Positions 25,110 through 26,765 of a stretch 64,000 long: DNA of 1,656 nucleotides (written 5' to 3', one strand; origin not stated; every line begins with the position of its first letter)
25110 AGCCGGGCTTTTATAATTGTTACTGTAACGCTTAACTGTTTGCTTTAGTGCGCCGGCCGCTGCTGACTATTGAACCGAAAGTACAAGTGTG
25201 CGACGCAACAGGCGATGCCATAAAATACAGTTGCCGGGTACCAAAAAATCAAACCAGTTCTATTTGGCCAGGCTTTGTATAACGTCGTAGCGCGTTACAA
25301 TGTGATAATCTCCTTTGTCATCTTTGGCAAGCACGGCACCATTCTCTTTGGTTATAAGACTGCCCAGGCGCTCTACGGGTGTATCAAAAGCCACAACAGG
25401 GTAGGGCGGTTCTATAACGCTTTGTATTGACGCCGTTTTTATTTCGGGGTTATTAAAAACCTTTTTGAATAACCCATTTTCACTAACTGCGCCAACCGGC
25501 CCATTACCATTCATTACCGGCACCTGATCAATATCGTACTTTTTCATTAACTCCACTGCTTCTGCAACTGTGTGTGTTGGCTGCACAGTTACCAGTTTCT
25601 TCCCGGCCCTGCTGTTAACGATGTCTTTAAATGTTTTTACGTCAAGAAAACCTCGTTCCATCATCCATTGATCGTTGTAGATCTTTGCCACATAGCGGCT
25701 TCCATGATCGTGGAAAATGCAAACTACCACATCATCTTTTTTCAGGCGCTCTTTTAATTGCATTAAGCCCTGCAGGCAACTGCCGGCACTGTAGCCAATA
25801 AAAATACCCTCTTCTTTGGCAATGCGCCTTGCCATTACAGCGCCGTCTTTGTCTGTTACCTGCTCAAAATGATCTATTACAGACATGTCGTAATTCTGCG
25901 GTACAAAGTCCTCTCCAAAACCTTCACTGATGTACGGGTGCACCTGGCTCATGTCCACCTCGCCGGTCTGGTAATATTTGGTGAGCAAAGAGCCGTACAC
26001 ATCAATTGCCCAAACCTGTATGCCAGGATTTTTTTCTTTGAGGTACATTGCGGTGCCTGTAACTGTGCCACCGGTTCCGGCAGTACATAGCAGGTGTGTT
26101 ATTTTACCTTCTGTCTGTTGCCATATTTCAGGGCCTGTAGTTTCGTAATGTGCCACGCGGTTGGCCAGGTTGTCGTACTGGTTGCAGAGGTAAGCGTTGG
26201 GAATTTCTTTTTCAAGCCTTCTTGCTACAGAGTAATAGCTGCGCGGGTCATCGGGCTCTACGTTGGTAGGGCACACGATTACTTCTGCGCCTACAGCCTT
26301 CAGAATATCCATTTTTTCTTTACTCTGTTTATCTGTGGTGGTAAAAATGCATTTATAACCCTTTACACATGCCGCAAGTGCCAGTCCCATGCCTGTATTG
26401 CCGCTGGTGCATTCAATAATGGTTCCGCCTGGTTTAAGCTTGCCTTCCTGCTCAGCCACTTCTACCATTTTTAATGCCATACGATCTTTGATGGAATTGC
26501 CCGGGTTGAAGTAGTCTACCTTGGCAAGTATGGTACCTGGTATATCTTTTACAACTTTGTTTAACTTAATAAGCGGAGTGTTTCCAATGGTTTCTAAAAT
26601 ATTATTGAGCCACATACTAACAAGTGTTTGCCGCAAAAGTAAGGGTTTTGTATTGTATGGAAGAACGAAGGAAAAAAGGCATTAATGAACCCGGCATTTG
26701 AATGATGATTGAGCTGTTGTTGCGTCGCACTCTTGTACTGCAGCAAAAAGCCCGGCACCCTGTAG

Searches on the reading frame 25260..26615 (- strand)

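Call 56: search_protein_families(library=pfam, proteins=[window:25260-26615:-], max_evalue=0.00001)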
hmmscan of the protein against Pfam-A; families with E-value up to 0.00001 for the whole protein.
window:25260-26615:- (451 aa): 2 families
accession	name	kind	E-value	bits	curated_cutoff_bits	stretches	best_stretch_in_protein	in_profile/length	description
PF00291.31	PALP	-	1.6e-74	251.3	35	1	7-302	2-294/295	Pyridoxal-phosphate dependent enzyme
PF00571.33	CBS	-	1.4e-12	48.2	24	1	339-385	7-54/57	CBS domain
